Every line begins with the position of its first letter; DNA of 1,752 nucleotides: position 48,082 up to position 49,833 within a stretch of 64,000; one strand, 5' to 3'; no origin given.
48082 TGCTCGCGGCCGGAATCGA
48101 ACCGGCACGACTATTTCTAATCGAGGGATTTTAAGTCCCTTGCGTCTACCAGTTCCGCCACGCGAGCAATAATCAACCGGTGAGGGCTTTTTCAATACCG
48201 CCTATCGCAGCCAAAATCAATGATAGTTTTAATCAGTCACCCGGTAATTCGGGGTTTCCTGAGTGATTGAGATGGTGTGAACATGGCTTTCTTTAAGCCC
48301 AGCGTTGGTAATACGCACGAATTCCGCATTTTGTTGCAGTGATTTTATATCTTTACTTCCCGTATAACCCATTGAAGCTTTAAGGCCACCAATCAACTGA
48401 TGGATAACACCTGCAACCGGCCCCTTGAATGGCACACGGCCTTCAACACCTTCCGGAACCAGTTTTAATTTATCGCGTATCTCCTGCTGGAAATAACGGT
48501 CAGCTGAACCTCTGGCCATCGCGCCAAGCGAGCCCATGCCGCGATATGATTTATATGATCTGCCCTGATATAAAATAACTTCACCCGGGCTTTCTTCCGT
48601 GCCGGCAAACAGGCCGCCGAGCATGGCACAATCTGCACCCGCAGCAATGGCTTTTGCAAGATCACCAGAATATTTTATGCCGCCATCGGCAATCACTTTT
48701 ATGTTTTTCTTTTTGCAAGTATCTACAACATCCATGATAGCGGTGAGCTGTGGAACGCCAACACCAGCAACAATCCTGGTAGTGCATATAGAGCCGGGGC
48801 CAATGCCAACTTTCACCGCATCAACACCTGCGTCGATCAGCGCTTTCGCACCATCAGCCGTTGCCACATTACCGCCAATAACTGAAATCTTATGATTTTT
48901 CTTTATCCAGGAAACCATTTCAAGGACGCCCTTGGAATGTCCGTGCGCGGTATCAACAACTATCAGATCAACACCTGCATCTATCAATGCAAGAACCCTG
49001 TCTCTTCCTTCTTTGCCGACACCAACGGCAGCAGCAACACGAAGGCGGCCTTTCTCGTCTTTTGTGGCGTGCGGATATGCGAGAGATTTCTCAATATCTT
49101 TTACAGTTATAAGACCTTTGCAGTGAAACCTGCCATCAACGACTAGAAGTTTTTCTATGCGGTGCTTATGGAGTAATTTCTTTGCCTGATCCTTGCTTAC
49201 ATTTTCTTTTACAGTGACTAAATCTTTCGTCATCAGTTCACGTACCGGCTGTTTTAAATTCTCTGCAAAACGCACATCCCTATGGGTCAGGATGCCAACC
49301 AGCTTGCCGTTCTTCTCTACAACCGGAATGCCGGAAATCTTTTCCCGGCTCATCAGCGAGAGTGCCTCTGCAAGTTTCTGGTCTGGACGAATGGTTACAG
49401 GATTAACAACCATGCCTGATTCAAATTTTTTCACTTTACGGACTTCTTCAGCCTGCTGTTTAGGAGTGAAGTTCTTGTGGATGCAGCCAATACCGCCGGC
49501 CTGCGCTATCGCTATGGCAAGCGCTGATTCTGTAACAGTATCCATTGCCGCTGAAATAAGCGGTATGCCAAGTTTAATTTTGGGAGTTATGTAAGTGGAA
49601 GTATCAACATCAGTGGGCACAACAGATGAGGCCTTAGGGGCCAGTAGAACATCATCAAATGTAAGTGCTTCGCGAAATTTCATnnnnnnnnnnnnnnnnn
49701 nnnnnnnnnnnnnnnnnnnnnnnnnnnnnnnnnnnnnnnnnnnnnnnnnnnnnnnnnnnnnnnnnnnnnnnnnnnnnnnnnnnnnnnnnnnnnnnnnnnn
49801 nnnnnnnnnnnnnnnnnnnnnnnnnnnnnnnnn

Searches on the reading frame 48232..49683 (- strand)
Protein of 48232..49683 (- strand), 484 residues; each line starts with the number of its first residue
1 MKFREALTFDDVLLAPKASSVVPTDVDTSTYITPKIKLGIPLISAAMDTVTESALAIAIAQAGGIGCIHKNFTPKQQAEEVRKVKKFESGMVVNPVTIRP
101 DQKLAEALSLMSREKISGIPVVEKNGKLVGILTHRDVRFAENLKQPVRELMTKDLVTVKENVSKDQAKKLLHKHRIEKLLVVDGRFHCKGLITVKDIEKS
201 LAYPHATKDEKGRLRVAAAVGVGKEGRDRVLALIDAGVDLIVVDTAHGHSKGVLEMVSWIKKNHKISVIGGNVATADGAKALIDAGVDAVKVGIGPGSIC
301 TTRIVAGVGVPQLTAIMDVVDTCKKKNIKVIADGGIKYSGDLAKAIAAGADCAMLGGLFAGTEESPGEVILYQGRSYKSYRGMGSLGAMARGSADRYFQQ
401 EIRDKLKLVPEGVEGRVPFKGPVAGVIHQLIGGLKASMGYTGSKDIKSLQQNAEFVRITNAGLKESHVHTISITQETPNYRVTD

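Call 31: list_cluster_members(proteins=[P0001, P0002, P0003, window:48232-49683:-, window:51418-53724:-, window:54340-55221:+])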
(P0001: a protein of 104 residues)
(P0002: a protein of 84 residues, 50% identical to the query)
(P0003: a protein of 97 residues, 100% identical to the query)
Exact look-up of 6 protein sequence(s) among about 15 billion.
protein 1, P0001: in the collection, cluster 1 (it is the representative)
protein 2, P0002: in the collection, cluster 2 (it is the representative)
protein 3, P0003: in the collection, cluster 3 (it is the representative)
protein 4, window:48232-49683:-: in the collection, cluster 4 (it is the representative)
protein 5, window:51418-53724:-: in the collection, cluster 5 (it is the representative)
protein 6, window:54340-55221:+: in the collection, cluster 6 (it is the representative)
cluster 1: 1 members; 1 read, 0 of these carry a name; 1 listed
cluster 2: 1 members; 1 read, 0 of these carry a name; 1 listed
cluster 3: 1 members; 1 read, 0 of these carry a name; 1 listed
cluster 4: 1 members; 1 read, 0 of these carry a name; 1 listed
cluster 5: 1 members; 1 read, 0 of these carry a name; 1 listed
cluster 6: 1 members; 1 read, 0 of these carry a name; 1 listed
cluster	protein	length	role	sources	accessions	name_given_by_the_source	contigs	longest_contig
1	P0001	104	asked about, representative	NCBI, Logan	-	-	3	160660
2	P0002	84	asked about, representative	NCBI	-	-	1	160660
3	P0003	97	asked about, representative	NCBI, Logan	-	-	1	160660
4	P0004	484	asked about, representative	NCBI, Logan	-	-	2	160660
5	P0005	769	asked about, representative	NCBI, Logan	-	-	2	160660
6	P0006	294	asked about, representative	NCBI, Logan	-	-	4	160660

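Call 33: find_homologous_proteins(query=window:48232-49683:-, max_evalue=1e-100)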
Query window:48232-49683:- (484 aa): 8000 proteins with E <= 1e-100 among 8000 candidates; the best 120 are listed.
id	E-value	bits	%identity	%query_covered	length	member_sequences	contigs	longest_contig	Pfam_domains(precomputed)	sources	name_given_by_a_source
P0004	0.0e+0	1053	100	100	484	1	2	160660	PF01070.25,PF00478.32,PF03060.22,PF00571.34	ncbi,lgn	-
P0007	1.3e-240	817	78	99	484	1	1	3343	PF01070.25,PF00478.32,PF03060.22,PF00571.34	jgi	-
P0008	2.9e-238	809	77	99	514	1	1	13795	PF01070.25,PF00478.32,PF03060.22,PF00571.34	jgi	-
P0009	1.2e-237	807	75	100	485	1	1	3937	PF00478.32,PF03060.22,PF00571.34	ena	-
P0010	1.4e-235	800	77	99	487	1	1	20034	PF00478.32,PF03060.22,PF00571.34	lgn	-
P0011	1.0e-234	797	76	99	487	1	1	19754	PF00478.32,PF03060.22,PF00571.34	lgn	-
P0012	2.4e-234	796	75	100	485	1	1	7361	PF01070.25,PF00478.32,PF03060.22,PF00571.34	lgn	-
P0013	1.3e-231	787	75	99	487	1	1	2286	PF00478.32,PF03060.22,PF00571.34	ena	-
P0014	3.7e-231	786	74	100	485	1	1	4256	PF01070.25,PF00478.32,PF03060.22,PF00571.34,PF01645.24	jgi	jgi:IMP dehydrogenase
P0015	7.0e-231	785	75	99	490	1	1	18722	PF01070.25,PF00478.32,PF03060.22,PF04131.21,PF00977.28,PF00571.34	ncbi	-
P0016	1.1e-230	784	73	100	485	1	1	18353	PF01070.25,PF00478.32,PF03060.22,PF00571.34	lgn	-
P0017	1.2e-230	784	75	99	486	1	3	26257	PF00478.32,PF03060.22,PF00571.34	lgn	-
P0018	3.2e-230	783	74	99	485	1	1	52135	PF01070.25,PF00478.32,PF03060.22,PF00571.34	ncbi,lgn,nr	ncbi:MAG: IMP dehydrogenase [Alphaproteobacteria bacterium]|nr:IMP dehydrogenase [Alphaproteobacteri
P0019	5.8e-230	782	75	99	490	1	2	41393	PF01070.25,PF00478.32,PF03060.22,PF00571.34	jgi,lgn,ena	-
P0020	6.1e-230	782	74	99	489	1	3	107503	PF00478.32,PF03060.22,PF00571.34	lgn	-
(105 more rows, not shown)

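Call 34: find_encoding_contigs(protein=P0008, flank=6000, max_places=2)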
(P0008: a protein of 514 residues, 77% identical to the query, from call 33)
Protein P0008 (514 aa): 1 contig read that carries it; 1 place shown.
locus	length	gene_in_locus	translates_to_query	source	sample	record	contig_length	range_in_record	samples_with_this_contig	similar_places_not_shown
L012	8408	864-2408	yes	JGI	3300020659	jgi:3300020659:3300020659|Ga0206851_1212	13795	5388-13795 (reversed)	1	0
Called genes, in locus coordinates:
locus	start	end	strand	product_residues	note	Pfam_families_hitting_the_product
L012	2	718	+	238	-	?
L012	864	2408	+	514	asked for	PF00478:IMPDH, PF03060:NMO (faint), PF00571:CBS, PF01070:FMN_dh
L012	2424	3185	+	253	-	PF00535:Glycos_transf_2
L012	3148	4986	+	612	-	PF13231:PMT_2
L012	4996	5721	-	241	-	PF08032:SpoU_sub_bind (weak), PF00588:SpoU_methylase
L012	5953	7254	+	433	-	PF13356:Arm-DNA-bind_3, PF22022:Phage_int_M, PF00589:Phage_integrase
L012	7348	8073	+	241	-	-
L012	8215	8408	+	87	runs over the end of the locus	-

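Call 35: find_encoding_contigs(protein=P0010, flank=6000, max_places=2)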
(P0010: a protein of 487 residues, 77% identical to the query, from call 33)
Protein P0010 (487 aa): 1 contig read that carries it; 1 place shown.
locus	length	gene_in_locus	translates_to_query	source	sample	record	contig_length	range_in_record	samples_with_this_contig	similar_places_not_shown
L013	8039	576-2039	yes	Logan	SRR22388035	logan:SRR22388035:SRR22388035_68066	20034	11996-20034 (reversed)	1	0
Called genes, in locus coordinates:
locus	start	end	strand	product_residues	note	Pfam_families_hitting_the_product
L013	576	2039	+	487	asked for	PF00478:IMPDH, PF03060:NMO (faint), PF00571:CBS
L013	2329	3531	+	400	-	PF00155:Aminotran_1_2, PF01041:DegT_DnrJ_EryC1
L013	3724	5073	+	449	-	PF02878:PGM_PMM_I, PF02879:PGM_PMM_II, PF02880:PGM_PMM_III, PF00408:PGM_PMM_IV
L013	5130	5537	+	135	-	PF00072:Response_reg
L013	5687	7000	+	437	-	-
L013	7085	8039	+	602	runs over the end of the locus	PF02743:dCache_1, PF00512:HisKA, PF02518:HATPase_c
